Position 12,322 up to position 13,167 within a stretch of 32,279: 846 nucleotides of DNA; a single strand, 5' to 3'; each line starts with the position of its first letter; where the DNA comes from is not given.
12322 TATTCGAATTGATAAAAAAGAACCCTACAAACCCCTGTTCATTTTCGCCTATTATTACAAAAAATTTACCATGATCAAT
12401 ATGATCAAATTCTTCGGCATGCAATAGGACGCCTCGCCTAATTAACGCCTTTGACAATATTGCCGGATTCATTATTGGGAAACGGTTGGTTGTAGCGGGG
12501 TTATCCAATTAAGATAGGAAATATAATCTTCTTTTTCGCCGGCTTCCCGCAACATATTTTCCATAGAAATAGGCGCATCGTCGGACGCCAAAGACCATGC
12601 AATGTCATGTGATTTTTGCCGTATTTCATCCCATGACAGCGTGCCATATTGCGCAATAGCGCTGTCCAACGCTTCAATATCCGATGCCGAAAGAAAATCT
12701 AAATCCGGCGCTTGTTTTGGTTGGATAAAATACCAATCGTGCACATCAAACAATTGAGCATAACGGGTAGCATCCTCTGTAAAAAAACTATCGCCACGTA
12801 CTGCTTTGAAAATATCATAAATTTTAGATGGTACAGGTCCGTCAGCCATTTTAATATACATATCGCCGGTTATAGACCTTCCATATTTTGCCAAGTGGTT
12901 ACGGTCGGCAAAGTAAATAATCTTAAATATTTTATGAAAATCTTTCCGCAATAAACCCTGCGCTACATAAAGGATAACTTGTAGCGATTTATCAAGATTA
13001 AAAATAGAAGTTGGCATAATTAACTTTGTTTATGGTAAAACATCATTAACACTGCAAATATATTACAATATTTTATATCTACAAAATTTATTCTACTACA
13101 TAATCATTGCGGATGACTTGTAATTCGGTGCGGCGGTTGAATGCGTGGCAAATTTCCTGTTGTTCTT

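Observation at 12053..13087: AT-rich islet with a Panacea(DUF4065)-like gene translationally coupled to an unassignable 139-aa gene: candidate new toxin-antitoxin or defence pair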

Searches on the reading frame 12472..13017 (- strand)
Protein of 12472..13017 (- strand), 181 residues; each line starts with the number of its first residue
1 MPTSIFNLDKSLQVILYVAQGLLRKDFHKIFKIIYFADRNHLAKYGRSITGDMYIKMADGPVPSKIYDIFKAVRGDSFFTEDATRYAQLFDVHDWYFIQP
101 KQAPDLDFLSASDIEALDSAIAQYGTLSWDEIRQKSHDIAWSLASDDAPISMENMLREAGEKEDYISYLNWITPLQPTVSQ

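Call 4: search_protein_families(library=pfam, proteins=[window:12472-13017:-], max_evalue=1)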
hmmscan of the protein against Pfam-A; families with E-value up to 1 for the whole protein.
window:12472-13017:- (181 aa): 1 family
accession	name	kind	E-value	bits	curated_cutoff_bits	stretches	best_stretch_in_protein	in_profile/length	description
PF13274.11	SocA_Panacea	-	4.6e-24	85.9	25.7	1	30-141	1-112/113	Antitoxin SocA-like, Panacea domain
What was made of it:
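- PanA matches PF13274 at E 4.6e-24 (call 4). The Pfam family is named after SocA (call 4).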

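Call 5: search_protein_families(library=ncbifam, proteins=[window:12472-13017:-], max_evalue=1)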
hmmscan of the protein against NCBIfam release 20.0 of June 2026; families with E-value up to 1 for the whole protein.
window:12472-13017:- (181 aa): 1 family
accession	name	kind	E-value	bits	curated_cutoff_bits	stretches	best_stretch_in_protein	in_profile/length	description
NF047745.1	SocA_antitoxin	equivalog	0.007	16.1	190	1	30-85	26-80/176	type VI toxin-antitoxin system SocA family antitoxin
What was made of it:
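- On SocAB type VI TA: NF047745 scores 16.1 bits against a cut-off of 190 (call 5).
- Closest known: SocAB. Different: The SocA equivalog model is far below its threshold (16 against 190 bits, call 5).
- There is a weak NCBIfam SocA hit (call 5). The NCBIfam SocA equivalog scores 16.1 bits against a cut-off of 190 (call 5).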

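Call 6: search_protein_families(library=padloc, proteins=[window:12472-13017:-], max_evalue=1)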
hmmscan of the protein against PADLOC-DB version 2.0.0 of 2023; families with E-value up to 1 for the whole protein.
window:12472-13017:- (181 aa): 0 families

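Call 7: search_protein_families(library=phrogs, proteins=[window:12472-13017:-], max_evalue=1)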
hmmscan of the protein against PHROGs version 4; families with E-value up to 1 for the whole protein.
window:12472-13017:- (181 aa): 2 families
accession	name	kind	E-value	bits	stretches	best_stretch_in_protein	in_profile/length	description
phrog_1281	-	unknown function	1.7e-20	74.6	1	29-167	33-158/195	-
phrog_10390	-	unknown function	0.0077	16.8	1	29-137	169-265/299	-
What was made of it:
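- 12472..13017 (-): panA: 181-aa Panacea (DUF4065) domain protein with no extra N-terminal domain; the presumed antitoxin. The Pfam domain covers residues 30-141. A conserved C-terminal tail (residues 142-181; E158 in at least 90% of sequences) lies outside the Pfam model. PF13274 SocA_Panacea E 4.6e-24, 85.9 bits against a cut-off of 25.7 (call 4). phrog_1281 E 1.7e-20 (call 7).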

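Call 10: search_solved_structures(query=window:12472-13017:-, max_evalue=1)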
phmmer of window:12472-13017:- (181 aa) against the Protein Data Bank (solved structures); distinct sequences matched with E-value up to 1: 2.
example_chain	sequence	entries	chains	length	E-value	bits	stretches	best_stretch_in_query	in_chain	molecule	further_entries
36za_o8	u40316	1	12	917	0.39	13.9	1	115-179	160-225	Virion structural protein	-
11ed_J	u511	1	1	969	0.42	13.8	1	115-179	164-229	Portal Protein gp36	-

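Call 87: search_solved_structures(query=A4, max_evalue=1, show_alignments=2)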
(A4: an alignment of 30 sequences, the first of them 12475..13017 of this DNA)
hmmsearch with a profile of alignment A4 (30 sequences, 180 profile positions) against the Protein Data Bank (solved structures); distinct sequences matched with E-value up to 1: 3.
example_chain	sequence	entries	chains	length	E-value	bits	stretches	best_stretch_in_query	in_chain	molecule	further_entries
8dy7_C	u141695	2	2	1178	0.34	13.8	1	42-141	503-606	DNA-directed RNA polymerase subunit beta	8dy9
8yxv_B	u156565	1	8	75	0.66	12.9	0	82-129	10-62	Antitoxin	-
4cv5_A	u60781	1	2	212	0.67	12.8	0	102-166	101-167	GENERAL NEGATIVE REGULATOR OF TRANSCRIPTION SUBUNIT 1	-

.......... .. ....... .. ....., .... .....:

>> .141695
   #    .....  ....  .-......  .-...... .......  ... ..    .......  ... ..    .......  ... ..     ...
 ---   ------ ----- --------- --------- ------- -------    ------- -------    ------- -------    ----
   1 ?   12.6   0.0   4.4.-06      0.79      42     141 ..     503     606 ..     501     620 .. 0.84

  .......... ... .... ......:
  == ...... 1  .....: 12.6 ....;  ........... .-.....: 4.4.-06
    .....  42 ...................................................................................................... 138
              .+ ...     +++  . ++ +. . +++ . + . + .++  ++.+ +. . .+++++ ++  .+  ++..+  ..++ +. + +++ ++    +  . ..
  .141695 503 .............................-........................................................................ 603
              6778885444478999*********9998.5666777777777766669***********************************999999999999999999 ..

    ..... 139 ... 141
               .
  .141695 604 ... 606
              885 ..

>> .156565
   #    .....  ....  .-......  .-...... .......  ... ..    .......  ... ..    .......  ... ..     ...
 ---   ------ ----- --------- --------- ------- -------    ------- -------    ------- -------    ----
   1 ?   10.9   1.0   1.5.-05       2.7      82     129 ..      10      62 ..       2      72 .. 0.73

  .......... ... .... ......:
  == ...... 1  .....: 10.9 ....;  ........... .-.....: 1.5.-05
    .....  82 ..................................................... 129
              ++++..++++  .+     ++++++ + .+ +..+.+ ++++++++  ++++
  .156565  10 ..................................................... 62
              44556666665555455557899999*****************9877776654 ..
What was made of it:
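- Tried and rejected: The PanA profile found no solved structure in PDB (calls 10, 87).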
